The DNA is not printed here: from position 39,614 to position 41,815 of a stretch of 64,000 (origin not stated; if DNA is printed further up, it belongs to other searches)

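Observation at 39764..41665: RadC-like JAB metalloprotease domain fused to a Dam-like adenine methyltransferase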

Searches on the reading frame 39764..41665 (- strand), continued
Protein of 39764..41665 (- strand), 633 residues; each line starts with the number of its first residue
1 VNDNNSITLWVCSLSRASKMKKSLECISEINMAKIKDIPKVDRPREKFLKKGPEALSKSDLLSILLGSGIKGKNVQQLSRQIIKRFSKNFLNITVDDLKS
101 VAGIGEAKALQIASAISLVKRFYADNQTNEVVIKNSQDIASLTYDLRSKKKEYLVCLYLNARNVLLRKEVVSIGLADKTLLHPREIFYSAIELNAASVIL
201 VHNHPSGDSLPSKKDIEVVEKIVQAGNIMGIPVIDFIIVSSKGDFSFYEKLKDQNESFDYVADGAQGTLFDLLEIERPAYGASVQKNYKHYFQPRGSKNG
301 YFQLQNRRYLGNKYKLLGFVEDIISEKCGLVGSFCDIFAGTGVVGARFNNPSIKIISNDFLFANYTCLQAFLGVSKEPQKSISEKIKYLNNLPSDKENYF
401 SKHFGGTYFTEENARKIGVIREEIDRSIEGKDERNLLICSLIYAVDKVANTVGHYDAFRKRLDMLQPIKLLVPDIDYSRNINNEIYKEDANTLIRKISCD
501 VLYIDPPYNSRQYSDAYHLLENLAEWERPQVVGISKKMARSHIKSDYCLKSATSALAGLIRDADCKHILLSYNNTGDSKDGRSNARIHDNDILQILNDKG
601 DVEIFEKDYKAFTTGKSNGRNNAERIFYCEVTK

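Call 12: find_related_loci(query=window:39764-41572:-, collection=genome_contigs, flank=8000)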
Query window:39764-41572:- (602 aa) in genome_contigs; peptide patterns used: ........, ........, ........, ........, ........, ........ (x = any residue, [..] = any of these).
198 stretches matched a pattern; 92 encode a relative of the query (tblastn E <= 1e-3); the best 80 are kept; 80 distinct loci.
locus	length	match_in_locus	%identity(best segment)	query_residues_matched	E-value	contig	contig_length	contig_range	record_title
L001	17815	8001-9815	84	1-602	0e+0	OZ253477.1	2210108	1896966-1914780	MAG: Gammaproteobacteria bacterium isolate cd91ca9d-c811-4c78-9398-bef48b39456d genome assembly, chromosome: 1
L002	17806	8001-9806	80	1-602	0e+0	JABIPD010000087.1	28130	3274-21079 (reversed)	MAG: Candidatus Jacksonbacteria bacterium isolate SI072_bin11 k141_1880279, whole genome shotgun sequence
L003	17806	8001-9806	79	1-602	0e+0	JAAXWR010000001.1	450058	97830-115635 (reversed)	MAG: Candidatus Yonathbacteria bacterium isolate W9_Combined_metabat2_032 W9_Combined_metabat2_032_NODE_5, whole genome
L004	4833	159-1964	80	1-602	0e+0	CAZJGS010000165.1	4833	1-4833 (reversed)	MAG TPA_asm: uncultured Spirochaetaceae bacterium isolate SRP191223_co1_322 genome assembly, contig: NODE_25673_length_4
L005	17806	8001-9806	78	1-602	0e+0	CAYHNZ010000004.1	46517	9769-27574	MAG TPA_asm: uncultured Candidatus Saccharibacteria bacterium isolate ERP119705_co14_491 genome assembly, contig: NODE_4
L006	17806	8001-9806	75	1-602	0e+0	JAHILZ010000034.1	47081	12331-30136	MAG: Patescibacteria group bacterium isolate KR13_N2.mb.46 KR13_N2.mb.46_k141_126418, whole genome shotgun sequence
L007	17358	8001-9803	74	1-602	0e+0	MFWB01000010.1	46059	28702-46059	MAG: Candidatus Nomurabacteria bacterium RIFOXYB1_FULL_39_16 rifoxyb1_full_scaffold_358, whole genome shotgun sequence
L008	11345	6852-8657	73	1-602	0e+0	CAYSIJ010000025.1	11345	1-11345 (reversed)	MAG TPA_asm: uncultured Gammaproteobacteria bacterium isolate binchicken_co113_247 genome assembly, contig: NODE_6813_le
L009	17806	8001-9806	75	1-602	0e+0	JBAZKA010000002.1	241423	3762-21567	MAG: Patescibacteria group bacterium isolate SO_2017_LW4_132 scaffold_143_c1_LW137-91_2017, whole genome shotgun sequenc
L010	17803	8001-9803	71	1-601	0e+0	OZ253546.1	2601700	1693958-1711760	MAG: Candidatus Poriferihabitaceae bacterium isolate 463de4ad-0157-4836-b656-1c8ed91a77ea genome assembly, chromosome: 1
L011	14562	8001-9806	70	1-602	0e+0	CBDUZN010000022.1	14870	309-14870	MAG TPA_asm: uncultured bacterium isolate SRR22302362_concoct_0 genome assembly, contig: ERZ25746724.1728, whole genome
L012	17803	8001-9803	69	1-602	0e+0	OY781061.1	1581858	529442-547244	MAG: Candidatus Cloacimonadota bacterium isolate d61283ab-f090-4083-af93-b05ca963783c genome assembly, chromosome: 1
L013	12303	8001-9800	71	1-600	0e+0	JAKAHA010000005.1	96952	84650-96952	MAG: bacterium isolate WY2.bin75 NODE_296_length_96952_cov_2.121828, whole genome shotgun sequence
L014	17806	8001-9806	68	1-602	0e+0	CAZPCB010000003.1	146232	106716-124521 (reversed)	MAG TPA_asm: uncultured Candidatus Saccharibacteria bacterium isolate binchicken_co298_492 genome assembly, contig: NODE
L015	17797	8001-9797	66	1-602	0e+0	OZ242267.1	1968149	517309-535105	MAG: Gammaproteobacteria bacterium isolate fa2863a9-201d-429f-a315-5a7204c2277e genome assembly, chromosome: 1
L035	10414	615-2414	59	1-600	0e+0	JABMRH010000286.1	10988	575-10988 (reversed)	MAG: Desulfobacteraceae bacterium isolate bin.139 k141_7082738, whole genome shotgun sequence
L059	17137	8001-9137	75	223-602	0e+0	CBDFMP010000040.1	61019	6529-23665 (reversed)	MAG: Spirochaetota bacterium isolate e3aa45bd-2246-4aa9-b7e6-dbb67793db25 genome assembly, contig: contig_40, whole geno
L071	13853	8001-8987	56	271-600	1e-117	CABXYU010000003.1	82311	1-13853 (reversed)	MAG: uncultured Pelagibacteraceae bacterium isolate AG-325-K17 genome assembly, contig: AG-325-K17_NODE_3, whole genome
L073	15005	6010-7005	53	273-601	2e-108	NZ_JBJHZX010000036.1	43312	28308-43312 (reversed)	Candidatus Clostridium eludens strain WILCCON 0269 NODE_36_length_43312_cov_137.961490, whole genome shotgun sequence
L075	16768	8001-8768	66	1-256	1e-107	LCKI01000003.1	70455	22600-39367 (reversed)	MAG: Parcubacteria group bacterium GW2011_GWC1_45_14 UW95_C0003, whole genome shotgun sequence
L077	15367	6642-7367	63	1-242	2e-96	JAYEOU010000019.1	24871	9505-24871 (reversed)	MAG: Patescibacteria group bacterium isolate MAG021 MAG021_19, whole genome shotgun sequence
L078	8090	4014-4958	51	1-314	5e-92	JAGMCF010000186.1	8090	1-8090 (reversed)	MAG: Candidatus Cloacimonadota bacterium isolate RS_16_45 ZL425.bin.45.fa_186, whole genome shotgun sequence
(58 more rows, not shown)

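Call 15: search_protein_families(library=pfam, proteins=[L075:8001-9608:+, L075:9615-12350:+, L077:6642-8357:+, L077:8362-9486:+, L078:4014-5981:+, L078:5982-7124:+, L035:615-2426:+, L035:2410-3324:+, L035:3329-4855:+, L073:5785-7008:+], max_evalue=0.001)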
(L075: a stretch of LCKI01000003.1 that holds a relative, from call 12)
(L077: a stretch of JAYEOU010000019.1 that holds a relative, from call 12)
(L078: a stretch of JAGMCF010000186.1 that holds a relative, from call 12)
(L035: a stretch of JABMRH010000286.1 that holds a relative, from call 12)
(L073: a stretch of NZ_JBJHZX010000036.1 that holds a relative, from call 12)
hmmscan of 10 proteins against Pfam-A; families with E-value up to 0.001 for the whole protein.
L075:8001-9608:+ (535 aa): 4 families
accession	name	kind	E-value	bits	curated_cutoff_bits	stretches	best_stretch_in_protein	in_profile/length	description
PF04002.20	RadC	-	1.1e-35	122.6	22.1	1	104-218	3-118/121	RadC-like JAB domain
PF01555.25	N6_N4_Mtase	-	5.5e-24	85.8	26.7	1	301-505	1-213/221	DNA methylase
PF20582.4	UPF0758_N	-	2e-21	76.3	27.1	1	4-78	1-76/77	UPF0758 N-terminal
PF01170.24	UPF0020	-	2.6e-05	24.5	22.3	0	295-350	114-172/197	RMKL-like, methyltransferase domain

L075:9615-12350:+ (911 aa): 2 families
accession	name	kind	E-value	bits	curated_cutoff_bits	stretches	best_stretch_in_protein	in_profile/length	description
PF02384.22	N6_Mtase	-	9e-10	38.8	20.4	1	325-576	20-240/311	N-6 DNA Methylase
PF07669.17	Eco57I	-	0.00022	21.8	25.3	1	443-544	70-164/171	Eco57I restriction-modification methylase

L077:6642-8357:+ (571 aa): 3 families
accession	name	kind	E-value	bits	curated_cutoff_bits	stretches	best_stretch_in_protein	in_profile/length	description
PF00145.23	DNA_methylase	-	1.6e-92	310.8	22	1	260-568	1-324/324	C-5 cytosine-specific DNA methylase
PF04002.20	RadC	-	6.7e-36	123.3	22.1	1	107-218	6-118/121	RadC-like JAB domain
PF20582.4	UPF0758_N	-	2.8e-23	82.2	27.1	1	4-78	1-76/77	UPF0758 N-terminal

L077:8362-9486:+ (374 aa): 1 family
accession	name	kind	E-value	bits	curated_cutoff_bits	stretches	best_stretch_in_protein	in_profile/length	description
PF20731.2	RE_NgoFVII_C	-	3.5e-18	66.3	23.8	1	233-350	12-130/131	NgoFVII C-terminal B3-like DNA-binding domain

L078:4014-5981:+ (655 aa): 3 families
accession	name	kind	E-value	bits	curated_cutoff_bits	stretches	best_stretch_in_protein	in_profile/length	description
PF04002.20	RadC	-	1e-36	125.9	22.1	1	104-217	3-117/121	RadC-like JAB domain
PF20582.4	UPF0758_N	-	2.7e-21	75.9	27.1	1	4-78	1-76/77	UPF0758 N-terminal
PF01555.25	N6_N4_Mtase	-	5.1e-06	27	26.7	1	200-327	72-208/221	DNA methylase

L078:5982-7124:+ (380 aa): 1 family
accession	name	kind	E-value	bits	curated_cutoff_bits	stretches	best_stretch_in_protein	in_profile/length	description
PF20731.2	RE_NgoFVII_C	-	4.5e-10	40.1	23.8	1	242-358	14-131/131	NgoFVII C-terminal B3-like DNA-binding domain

L035:615-2426:+ (603 aa): 4 families
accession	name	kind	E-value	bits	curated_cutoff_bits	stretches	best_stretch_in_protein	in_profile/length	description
PF02086.21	MethyltransfD12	-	1.3e-35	123.8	22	1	278-540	1-241/253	D12 class N6 adenine-specific DNA methyltransferase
PF04002.20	RadC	-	2.2e-35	121.7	22.1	1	102-219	1-119/121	RadC-like JAB domain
PF20582.4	UPF0758_N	-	2.7e-23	82.3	27.1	1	4-78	1-76/77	UPF0758 N-terminal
PF03602.21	Cons_hypoth95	-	7.6e-07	29.4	24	0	465-492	110-138/182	Conserved hypothetical protein 95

L035:2410-3324:+ (304 aa): 1 family
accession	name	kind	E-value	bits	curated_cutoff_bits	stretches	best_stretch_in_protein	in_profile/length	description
PF02086.21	MethyltransfD12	-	6e-31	108.5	22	1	15-283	1-249/253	D12 class N6 adenine-specific DNA methyltransferase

L035:3329-4855:+ (508 aa): 1 family
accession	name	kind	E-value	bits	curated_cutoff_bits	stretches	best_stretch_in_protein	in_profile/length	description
PF09491.16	RE_AlwI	-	4.9e-39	135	23.1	2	113-315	3-204/441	AlwI restriction endonuclease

L073:5785-7008:+ (407 aa): 2 families
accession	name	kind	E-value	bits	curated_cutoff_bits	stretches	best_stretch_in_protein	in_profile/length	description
PF02086.21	MethyltransfD12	-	1.6e-32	113.7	22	1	81-337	1-231/253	D12 class N6 adenine-specific DNA methyltransferase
PF13411.12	MerR_1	-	0.00081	19.9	21.6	0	13-69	8-63/69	MerR HTH family regulatory protein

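Call 21: search_solved_structures(query=window:39764-41572:-, max_evalue=0.001, show_alignments=2)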
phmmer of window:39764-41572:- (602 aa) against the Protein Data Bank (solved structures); distinct sequences matched with E-value up to 0.001: 1.
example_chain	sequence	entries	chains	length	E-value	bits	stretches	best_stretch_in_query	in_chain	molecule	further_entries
2qlc_A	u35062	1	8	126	6.4e-23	84.4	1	113-218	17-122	DNA repair protein radC homolog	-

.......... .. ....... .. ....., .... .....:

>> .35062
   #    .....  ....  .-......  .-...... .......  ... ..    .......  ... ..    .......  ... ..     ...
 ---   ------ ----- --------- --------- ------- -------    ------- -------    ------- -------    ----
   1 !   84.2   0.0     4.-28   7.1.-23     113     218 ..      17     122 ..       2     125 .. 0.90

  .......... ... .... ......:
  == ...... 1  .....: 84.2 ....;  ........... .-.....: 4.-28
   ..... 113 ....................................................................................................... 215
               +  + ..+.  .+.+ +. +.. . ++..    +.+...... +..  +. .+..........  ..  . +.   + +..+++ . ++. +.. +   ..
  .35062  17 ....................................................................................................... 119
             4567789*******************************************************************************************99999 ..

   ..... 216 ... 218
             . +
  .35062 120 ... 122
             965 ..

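Call 27: list_cluster_members(proteins=[P0001, P0005, P0031, P0054, P0073, P0032])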
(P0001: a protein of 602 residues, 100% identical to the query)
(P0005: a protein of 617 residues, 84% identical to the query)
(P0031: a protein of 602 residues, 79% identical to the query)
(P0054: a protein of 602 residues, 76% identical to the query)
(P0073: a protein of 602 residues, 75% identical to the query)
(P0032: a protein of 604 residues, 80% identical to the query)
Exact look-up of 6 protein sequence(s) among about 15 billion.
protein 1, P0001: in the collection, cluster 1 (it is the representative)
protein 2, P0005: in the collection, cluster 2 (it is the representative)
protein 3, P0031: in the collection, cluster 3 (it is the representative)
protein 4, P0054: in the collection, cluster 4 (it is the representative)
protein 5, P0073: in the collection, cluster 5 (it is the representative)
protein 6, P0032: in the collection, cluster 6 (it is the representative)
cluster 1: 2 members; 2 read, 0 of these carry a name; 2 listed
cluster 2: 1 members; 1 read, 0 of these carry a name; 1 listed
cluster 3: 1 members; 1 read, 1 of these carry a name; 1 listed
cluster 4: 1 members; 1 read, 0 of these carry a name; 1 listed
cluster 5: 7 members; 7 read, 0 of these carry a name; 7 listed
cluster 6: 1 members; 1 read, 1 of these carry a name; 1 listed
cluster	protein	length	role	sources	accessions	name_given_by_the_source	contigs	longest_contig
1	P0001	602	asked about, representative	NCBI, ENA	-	-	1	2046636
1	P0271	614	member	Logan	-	-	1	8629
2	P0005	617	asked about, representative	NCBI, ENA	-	-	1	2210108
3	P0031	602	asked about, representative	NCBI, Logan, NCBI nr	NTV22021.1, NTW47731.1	MAG: DNA repair protein RadC [Candidatus Yonathbacteria bacterium] | DNA repair protein RadC [Candidatus Yonathbacteria bacterium]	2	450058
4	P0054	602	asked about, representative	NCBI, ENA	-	-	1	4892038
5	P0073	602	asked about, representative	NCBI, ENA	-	-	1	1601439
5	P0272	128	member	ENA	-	-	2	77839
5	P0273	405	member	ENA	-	-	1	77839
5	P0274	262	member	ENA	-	-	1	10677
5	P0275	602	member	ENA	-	-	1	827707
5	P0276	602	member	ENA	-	-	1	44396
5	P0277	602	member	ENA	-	-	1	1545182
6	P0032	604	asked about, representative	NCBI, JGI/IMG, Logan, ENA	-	adenine-specific DNA-methyltransferase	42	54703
